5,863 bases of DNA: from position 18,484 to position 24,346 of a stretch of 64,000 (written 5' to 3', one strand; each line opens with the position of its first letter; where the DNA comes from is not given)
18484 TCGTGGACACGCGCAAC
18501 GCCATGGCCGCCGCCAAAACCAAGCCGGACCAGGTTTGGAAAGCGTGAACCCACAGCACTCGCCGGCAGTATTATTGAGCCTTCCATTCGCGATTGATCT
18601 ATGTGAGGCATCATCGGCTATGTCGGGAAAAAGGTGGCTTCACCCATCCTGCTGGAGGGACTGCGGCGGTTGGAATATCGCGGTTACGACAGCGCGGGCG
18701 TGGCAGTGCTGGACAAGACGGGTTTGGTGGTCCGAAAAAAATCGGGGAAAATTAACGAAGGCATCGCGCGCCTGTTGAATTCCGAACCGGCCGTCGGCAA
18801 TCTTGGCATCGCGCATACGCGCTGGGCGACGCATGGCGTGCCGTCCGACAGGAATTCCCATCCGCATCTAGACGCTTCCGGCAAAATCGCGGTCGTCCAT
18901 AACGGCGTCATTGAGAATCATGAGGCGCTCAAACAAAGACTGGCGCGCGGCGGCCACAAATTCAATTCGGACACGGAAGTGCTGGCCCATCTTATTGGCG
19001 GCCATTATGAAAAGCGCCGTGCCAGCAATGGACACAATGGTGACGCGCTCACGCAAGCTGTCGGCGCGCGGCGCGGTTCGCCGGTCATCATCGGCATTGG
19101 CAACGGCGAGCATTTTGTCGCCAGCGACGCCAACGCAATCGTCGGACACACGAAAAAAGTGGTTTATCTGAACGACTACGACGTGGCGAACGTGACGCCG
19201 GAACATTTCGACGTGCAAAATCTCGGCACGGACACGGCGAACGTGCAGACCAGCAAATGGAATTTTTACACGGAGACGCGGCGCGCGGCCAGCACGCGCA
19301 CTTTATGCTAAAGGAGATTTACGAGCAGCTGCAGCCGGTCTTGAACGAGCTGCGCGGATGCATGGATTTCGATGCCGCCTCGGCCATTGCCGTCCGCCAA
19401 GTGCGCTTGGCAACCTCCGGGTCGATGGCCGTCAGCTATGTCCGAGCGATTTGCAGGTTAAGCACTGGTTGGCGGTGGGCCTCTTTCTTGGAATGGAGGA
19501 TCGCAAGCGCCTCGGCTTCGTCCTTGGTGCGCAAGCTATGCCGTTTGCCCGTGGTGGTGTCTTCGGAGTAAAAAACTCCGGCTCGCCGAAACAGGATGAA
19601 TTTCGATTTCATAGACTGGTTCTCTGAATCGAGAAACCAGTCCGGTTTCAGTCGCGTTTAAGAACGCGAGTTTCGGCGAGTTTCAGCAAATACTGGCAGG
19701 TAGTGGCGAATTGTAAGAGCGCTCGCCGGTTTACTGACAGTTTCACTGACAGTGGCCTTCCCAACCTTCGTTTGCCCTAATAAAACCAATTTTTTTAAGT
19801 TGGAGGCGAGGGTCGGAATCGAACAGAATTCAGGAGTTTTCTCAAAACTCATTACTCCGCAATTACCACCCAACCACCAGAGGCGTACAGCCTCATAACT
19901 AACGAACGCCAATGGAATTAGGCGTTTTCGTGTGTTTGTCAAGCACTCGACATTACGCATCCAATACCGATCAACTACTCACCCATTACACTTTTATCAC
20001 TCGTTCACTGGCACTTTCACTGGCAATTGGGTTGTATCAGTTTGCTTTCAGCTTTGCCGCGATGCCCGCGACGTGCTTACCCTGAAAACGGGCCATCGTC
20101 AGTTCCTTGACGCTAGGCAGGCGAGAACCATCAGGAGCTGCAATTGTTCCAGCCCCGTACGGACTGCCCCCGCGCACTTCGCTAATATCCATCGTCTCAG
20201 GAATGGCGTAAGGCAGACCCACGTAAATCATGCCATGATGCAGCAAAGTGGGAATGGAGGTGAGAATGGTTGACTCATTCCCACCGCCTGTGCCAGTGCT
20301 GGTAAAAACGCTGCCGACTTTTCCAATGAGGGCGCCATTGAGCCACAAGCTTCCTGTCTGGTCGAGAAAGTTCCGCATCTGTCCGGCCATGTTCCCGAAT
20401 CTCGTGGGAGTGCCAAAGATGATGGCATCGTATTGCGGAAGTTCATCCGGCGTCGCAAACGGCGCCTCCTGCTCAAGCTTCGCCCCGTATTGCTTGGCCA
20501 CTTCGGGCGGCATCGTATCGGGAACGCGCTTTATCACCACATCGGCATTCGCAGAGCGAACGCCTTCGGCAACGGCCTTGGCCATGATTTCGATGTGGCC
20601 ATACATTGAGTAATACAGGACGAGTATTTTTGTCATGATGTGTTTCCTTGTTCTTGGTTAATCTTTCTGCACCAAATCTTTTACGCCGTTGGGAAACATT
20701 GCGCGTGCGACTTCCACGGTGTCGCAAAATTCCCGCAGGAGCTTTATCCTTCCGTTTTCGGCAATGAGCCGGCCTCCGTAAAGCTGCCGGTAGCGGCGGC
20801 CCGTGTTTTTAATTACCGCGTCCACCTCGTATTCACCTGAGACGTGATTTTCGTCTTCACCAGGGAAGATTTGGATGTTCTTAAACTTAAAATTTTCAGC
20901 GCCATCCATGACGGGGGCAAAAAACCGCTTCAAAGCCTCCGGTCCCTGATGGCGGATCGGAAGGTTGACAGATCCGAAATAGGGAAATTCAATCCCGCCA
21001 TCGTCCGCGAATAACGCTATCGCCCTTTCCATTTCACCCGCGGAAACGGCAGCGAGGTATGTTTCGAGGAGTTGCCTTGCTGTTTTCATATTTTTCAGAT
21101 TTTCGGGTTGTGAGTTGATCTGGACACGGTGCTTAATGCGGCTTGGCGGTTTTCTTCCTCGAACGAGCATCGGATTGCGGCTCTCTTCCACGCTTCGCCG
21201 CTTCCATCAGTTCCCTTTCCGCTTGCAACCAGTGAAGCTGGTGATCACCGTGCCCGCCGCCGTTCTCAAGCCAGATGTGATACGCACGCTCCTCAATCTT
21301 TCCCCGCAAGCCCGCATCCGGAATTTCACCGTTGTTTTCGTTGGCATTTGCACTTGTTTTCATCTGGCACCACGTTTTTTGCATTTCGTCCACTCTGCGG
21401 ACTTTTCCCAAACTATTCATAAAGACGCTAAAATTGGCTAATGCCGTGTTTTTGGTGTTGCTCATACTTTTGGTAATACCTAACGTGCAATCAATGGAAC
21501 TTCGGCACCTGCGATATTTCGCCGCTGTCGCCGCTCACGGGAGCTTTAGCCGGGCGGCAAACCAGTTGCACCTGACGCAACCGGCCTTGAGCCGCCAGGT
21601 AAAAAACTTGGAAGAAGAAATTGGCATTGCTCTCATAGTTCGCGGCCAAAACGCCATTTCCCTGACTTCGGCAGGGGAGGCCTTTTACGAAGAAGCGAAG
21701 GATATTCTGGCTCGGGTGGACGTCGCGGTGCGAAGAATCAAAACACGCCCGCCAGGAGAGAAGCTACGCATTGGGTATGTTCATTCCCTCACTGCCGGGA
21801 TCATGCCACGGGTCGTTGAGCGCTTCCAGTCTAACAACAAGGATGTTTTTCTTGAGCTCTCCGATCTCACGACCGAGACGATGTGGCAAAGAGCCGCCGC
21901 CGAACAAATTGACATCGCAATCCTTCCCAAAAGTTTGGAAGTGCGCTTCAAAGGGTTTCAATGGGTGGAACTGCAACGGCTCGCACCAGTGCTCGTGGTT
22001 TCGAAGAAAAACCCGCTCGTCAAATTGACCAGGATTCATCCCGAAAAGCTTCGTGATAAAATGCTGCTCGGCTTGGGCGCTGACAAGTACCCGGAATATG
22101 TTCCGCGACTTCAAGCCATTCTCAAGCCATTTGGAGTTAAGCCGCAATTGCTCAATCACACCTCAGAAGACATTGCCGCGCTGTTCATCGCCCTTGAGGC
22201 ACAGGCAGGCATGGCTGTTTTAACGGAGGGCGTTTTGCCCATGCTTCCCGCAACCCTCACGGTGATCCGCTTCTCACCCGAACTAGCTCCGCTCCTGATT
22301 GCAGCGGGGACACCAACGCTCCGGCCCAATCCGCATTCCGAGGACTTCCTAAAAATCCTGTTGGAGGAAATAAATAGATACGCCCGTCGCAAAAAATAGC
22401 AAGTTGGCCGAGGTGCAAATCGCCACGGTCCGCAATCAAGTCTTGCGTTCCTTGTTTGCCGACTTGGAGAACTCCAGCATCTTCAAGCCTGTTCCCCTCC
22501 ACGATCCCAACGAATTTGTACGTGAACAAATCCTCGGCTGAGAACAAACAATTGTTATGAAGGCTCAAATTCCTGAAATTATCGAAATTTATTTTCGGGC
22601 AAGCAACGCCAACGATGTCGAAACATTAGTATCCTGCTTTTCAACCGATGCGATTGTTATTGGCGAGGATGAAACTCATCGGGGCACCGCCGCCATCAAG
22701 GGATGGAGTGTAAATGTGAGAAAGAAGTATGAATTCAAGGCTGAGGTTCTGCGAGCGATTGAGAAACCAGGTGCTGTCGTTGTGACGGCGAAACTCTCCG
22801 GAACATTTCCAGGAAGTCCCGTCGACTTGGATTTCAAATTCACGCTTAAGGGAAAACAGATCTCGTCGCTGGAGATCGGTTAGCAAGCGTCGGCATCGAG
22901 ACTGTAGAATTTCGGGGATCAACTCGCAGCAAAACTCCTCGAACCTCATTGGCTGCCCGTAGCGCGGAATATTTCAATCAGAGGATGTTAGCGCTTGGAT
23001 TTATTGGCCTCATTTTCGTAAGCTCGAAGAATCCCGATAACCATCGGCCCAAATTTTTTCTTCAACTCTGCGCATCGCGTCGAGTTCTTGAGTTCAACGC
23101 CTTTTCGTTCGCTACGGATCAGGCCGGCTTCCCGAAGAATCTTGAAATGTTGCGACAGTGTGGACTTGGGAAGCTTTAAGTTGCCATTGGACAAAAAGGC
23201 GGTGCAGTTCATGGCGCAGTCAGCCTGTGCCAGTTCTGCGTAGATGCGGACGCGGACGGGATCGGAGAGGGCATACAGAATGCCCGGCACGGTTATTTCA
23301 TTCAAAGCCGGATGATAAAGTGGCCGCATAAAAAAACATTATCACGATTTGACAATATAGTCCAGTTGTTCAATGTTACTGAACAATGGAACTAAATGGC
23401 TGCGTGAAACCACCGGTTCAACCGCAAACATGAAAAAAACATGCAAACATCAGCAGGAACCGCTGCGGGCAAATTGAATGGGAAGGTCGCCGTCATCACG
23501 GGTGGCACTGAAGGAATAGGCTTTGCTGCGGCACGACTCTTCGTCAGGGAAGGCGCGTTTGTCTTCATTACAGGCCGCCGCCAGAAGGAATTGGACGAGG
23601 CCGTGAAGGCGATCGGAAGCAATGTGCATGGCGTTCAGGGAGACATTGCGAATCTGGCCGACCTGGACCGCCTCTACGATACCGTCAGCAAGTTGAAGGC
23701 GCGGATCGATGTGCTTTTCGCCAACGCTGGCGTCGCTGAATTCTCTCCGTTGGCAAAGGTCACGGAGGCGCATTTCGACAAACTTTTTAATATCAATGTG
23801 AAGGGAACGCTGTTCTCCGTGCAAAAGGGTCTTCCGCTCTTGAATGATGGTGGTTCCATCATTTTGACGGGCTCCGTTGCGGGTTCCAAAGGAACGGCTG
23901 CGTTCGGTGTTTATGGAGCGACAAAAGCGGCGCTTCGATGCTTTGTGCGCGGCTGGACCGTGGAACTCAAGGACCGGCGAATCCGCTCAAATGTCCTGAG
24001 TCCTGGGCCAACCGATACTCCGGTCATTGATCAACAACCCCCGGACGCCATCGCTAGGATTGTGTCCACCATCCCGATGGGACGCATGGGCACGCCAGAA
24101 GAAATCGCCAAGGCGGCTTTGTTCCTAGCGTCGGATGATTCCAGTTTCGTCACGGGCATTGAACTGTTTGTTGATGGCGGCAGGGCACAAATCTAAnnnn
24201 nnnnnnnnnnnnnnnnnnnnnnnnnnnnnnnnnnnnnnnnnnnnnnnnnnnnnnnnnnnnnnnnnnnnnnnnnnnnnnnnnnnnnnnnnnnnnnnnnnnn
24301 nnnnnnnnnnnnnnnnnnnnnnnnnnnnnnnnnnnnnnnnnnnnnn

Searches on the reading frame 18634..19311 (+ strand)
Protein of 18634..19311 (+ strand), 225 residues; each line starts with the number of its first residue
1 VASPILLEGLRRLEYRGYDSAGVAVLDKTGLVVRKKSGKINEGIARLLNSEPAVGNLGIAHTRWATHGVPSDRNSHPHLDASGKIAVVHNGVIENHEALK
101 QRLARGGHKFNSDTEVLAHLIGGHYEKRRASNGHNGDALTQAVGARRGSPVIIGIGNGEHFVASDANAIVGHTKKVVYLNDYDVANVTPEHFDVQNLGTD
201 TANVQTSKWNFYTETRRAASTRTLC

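Call 26: search_protein_families(library=pfam, proteins=[window:18634-19311:+], max_evalue=0.001)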
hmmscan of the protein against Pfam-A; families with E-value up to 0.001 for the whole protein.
window:18634-19311:+ (225 aa): 3 families
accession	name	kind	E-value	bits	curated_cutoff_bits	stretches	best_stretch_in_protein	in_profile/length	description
PF13522.11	GATase_6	-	1e-15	58.3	27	1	56-127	11-78/130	Glutamine amidotransferase domain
PF13537.11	GATase_7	-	2e-08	34.7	25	1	63-123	3-64/123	Glutamine amidotransferase domain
PF13230.11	GATase_4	-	0.00026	20.4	23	1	28-99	44-117/272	Glutamine amidotransferases class-II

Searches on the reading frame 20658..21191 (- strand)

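Call 25: search_protein_families(library=pfam, proteins=[window:20658-21191:-], max_evalue=0.001)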
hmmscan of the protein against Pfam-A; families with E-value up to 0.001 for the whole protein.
window:20658-21191:- (177 aa): 3 families
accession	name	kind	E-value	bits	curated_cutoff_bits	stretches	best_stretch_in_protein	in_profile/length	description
PF12680.13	SnoaL_2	-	6.5e-11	43.2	27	1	43-150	2-100/102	SnoaL-like domain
PF03284.19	PHZA_PHZB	-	3.5e-07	30.2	24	1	29-165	11-148/162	Phenazine biosynthesis protein A/B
PF13577.12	SnoaL_4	-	0.00031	21.2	24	1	36-99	7-65/126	SnoaL-like domain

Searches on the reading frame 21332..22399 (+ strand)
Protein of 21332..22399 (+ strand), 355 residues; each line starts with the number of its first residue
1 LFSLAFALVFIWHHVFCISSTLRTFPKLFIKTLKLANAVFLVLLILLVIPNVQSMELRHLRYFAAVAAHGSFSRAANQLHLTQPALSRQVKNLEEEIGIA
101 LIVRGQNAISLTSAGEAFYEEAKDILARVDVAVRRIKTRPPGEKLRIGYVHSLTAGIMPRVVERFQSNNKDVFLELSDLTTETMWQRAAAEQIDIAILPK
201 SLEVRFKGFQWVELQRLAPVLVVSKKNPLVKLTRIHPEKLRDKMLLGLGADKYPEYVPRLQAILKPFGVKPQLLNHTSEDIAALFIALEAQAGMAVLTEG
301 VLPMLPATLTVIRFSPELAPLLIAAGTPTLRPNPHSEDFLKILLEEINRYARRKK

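Call 26: search_protein_families(library=pfam, proteins=[window:21332-22399:+], max_evalue=0.001)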
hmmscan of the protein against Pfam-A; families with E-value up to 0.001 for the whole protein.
window:21332-22399:+ (355 aa): 2 families
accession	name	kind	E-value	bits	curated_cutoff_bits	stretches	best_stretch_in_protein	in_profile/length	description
PF00126.33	HTH_1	-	7.5e-24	83.9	26.6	1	57-116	1-60/60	Bacterial regulatory helix-turn-helix protein, lysR family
PF03466.25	LysR_substrate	-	4.2e-20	72.5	28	1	141-346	4-207/209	LysR substrate binding domain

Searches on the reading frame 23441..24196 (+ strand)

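Call 26: search_protein_families(library=pfam, proteins=[window:23441-24196:+], max_evalue=0.001)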
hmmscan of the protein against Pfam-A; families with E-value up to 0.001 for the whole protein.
window:23441-24196:+ (251 aa): 4 families
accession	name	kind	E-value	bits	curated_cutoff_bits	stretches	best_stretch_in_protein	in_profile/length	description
PF13561.12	adh_short_C2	-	3.2e-59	200.8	27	1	24-247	6-234/236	Enoyl-(Acyl carrier protein) reductase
PF00106.31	adh_short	-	7.9e-47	159.7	26.6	1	15-198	1-189/195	short chain dehydrogenase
PF08659.16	KR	-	9e-16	58.7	22.6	1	18-172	4-163/180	KR domain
PF23441.1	SDR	-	7.6e-14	52.1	27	1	9-247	2-254/258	SDR-like rossmann domain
